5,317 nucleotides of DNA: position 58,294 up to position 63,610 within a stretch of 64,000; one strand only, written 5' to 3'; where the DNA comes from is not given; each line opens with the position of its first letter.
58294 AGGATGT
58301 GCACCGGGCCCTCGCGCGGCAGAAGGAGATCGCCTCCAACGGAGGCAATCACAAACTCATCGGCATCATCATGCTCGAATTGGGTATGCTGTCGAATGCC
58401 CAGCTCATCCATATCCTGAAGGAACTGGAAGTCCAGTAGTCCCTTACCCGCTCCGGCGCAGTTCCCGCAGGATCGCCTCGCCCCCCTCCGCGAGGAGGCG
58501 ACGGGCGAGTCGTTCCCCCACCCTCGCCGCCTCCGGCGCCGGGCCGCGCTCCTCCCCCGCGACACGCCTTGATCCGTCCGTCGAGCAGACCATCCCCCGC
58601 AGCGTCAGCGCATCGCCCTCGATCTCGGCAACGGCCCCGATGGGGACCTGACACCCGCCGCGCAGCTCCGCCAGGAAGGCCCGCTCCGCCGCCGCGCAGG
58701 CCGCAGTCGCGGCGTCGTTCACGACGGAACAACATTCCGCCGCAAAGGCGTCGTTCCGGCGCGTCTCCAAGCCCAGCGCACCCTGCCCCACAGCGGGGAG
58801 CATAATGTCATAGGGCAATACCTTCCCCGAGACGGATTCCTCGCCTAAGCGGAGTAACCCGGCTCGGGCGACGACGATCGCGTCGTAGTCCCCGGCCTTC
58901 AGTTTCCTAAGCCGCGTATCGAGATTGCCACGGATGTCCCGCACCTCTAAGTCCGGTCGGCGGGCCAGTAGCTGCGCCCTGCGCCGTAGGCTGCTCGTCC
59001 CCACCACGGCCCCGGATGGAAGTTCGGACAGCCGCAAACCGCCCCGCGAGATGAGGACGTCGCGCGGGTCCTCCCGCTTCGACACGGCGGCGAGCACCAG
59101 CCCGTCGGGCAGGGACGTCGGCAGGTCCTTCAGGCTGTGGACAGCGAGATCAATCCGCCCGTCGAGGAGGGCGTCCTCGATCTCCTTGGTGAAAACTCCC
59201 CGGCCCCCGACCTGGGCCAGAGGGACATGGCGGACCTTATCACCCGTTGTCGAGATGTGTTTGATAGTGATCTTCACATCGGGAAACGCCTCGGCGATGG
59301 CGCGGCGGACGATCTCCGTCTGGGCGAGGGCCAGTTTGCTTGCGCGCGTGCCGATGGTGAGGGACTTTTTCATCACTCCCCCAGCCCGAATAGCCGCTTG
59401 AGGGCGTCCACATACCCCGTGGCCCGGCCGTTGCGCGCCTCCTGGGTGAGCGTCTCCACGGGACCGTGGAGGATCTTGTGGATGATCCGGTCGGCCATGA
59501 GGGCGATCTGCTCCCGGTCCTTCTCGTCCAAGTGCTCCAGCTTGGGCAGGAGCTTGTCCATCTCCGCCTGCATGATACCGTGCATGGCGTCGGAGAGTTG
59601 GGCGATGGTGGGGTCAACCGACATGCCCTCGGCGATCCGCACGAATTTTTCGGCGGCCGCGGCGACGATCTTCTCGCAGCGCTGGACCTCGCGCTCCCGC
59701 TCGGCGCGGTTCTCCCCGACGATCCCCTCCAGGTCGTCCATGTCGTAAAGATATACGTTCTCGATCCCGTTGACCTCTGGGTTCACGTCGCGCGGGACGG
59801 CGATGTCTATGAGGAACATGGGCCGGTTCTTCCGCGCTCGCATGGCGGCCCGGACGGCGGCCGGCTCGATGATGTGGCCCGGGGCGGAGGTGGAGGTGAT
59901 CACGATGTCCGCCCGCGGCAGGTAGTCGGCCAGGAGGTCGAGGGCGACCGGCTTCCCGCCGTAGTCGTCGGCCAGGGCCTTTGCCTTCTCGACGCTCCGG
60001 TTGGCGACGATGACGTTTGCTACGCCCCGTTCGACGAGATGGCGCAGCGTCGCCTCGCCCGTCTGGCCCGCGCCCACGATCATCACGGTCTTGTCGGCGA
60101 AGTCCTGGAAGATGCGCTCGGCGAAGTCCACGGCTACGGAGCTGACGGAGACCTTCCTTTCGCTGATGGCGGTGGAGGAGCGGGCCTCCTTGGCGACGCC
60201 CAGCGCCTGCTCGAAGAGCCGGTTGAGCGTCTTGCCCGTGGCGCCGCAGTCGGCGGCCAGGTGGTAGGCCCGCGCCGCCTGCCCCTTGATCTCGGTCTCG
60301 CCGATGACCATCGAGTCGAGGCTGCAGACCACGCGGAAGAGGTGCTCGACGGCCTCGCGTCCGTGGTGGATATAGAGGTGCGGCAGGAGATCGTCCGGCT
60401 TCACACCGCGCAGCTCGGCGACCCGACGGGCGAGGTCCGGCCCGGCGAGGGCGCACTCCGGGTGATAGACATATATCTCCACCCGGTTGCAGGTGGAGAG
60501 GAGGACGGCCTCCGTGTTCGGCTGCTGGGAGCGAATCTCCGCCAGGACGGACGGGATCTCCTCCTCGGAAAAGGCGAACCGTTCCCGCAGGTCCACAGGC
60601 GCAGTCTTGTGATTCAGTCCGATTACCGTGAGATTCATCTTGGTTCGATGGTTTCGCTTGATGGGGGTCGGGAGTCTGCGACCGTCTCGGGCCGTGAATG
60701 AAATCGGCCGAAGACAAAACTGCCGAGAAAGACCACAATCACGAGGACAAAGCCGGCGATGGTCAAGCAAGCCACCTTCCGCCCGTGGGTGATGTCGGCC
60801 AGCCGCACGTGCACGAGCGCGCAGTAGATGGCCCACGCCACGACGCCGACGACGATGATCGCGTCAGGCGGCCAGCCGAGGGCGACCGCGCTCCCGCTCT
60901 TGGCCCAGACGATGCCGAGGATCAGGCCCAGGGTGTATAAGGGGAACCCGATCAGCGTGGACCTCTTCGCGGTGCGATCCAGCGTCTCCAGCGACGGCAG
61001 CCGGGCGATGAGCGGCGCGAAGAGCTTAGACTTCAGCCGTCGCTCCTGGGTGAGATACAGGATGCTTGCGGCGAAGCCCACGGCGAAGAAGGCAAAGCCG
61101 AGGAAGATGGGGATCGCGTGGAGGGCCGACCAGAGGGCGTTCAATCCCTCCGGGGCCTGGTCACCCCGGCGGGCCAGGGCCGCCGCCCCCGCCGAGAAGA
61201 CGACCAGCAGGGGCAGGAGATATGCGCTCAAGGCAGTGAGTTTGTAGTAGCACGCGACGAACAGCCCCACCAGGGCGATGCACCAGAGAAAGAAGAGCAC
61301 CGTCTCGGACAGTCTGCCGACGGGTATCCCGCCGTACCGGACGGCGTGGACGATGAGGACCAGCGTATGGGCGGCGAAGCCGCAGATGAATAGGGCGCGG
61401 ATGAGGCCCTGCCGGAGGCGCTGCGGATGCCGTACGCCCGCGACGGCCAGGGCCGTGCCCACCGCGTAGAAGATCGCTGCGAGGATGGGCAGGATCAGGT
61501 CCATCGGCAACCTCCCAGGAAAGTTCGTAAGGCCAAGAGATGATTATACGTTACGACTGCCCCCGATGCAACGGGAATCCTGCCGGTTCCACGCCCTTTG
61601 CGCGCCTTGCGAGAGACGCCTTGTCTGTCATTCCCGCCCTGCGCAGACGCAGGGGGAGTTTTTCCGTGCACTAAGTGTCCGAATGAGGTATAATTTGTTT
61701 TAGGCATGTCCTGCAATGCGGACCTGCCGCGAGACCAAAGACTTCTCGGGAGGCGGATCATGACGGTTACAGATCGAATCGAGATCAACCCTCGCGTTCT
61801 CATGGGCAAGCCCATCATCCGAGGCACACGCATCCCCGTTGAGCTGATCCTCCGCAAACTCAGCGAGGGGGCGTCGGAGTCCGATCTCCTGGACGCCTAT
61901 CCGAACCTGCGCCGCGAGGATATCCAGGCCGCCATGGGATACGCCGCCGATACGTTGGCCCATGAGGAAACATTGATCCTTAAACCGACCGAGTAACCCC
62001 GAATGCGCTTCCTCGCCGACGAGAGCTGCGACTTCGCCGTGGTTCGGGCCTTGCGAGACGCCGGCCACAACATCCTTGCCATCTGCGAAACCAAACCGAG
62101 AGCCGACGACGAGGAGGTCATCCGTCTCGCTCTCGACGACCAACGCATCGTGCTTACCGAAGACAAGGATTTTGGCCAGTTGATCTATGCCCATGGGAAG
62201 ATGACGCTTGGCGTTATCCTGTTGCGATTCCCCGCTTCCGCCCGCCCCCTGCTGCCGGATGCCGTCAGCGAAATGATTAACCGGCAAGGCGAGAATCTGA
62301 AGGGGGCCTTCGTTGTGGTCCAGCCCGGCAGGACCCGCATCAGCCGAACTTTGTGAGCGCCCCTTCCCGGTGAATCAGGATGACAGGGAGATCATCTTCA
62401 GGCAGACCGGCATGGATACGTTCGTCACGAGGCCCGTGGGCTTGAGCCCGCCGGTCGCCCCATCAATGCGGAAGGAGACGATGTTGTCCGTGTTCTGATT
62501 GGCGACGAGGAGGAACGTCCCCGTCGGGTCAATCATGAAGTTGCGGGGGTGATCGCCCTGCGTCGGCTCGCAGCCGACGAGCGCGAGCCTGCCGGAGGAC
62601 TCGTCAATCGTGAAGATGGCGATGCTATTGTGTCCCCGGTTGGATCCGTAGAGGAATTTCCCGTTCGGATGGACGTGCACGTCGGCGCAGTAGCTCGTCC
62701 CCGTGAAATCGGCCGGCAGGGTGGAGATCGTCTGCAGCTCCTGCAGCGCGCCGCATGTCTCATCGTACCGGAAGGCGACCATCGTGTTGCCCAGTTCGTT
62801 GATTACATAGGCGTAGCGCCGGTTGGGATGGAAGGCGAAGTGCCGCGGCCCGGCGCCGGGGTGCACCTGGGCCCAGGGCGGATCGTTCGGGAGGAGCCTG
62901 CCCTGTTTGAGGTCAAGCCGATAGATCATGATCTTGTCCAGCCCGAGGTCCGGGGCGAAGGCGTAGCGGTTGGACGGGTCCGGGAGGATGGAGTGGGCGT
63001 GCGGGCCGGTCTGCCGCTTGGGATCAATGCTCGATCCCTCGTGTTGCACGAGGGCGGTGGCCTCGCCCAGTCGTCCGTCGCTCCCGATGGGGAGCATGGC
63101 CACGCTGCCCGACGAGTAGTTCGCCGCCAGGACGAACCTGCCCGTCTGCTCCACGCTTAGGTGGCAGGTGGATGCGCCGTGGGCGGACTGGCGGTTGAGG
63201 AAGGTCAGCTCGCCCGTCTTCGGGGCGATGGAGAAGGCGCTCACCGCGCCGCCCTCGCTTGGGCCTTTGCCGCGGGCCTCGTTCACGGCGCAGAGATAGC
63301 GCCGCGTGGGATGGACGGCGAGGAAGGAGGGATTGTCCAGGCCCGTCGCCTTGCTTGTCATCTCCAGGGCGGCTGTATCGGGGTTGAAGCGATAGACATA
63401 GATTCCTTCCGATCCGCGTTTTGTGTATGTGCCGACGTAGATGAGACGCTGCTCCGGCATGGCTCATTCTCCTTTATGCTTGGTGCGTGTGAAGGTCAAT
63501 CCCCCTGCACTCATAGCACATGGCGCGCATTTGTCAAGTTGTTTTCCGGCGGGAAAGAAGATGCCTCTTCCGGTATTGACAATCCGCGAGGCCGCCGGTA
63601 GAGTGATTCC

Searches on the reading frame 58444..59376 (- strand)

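Call 54: search_protein_families(library=pfam, proteins=[window:58444-59376:-], max_evalue=0.00001)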
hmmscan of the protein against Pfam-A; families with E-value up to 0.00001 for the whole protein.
window:58444-59376:- (310 aa): 2 families
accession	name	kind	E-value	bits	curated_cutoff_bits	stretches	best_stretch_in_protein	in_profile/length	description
PF01379.25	Porphobil_deam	-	3.7e-84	281.8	22.1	1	6-211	1-204/207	Porphobilinogen deaminase, dipyromethane cofactor binding domain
PF03900.20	Porphobil_deamC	-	8.3e-19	68.2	26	1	226-295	2-73/74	Porphobilinogen deaminase, C-terminal domain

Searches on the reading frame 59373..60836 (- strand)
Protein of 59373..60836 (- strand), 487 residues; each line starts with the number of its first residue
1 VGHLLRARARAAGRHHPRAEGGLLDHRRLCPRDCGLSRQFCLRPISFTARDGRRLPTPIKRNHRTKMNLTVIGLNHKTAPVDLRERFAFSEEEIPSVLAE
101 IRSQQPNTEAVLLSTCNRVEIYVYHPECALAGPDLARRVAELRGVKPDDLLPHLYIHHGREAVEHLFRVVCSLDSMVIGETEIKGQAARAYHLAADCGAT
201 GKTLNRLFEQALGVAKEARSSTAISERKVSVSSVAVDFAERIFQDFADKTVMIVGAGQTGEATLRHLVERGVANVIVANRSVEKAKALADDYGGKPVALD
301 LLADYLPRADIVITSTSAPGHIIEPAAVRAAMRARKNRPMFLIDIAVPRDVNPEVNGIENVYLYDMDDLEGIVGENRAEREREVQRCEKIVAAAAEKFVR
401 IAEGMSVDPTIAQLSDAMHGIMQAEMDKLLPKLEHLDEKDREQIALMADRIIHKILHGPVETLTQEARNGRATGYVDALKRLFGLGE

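Call 54: search_protein_families(library=pfam, proteins=[window:59373-60836:-], max_evalue=0.00001)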
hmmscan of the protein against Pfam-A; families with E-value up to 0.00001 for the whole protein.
window:59373-60836:- (487 aa): 4 families
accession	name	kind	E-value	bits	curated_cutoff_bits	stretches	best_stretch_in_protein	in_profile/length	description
PF05201.20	GlutR_N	-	2.3e-50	170.7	27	1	72-222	1-151/151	Glutamyl-tRNAGlu reductase, N-terminal domain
PF01488.26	Shikimate_DH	-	4.4e-44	150.4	24.3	1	238-372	2-138/138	Shikimate / quinate 5-dehydrogenase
PF00745.25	GlutR_dimer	-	2.5e-22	79.5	22.9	1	387-485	2-99/99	Glutamyl-tRNAGlu reductase, dimerisation domain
PF03807.23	F420_oxidored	-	4.1e-08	34.1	21.6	1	251-346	2-92/94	NADP oxidoreductase coenzyme F420-dependent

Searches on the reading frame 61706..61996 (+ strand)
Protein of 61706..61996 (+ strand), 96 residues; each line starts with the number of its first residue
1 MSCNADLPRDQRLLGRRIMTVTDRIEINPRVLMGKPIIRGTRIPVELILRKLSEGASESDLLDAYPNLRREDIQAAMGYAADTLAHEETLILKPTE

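Call 54: search_protein_families(library=pfam, proteins=[window:61706-61996:+], max_evalue=0.00001)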
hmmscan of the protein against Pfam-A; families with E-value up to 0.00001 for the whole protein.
window:61706-61996:+ (96 aa): 1 family
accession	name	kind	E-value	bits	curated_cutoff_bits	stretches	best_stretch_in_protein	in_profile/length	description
PF04255.20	DUF433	-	1.4e-22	79.7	23.6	1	25-80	1-56/56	Protein of unknown function (DUF433)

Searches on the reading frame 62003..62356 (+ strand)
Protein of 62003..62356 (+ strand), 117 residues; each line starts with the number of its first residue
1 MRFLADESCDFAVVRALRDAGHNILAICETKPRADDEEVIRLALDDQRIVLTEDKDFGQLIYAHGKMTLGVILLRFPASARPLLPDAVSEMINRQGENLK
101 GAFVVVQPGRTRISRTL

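Call 54: search_protein_families(library=pfam, proteins=[window:62003-62356:+], max_evalue=0.00001)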
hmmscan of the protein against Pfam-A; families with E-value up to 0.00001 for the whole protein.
window:62003-62356:+ (117 aa): 1 family
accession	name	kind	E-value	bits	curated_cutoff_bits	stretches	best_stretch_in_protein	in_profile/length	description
PF18480.7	DUF5615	-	1.5e-22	80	23.8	1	1-108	1-109/110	Domain of unknown function (DUF5615)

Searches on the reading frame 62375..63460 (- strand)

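Call 54: search_protein_families(library=pfam, proteins=[window:62375-63460:-], max_evalue=0.00001)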
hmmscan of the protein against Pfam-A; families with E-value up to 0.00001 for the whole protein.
window:62375-63460:- (361 aa): 1 family
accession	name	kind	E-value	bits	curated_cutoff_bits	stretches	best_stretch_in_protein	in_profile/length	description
PF10282.15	Lactonase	-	8.2e-125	417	21.7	1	7-355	2-343/344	Lactonase, 7-bladed beta-propeller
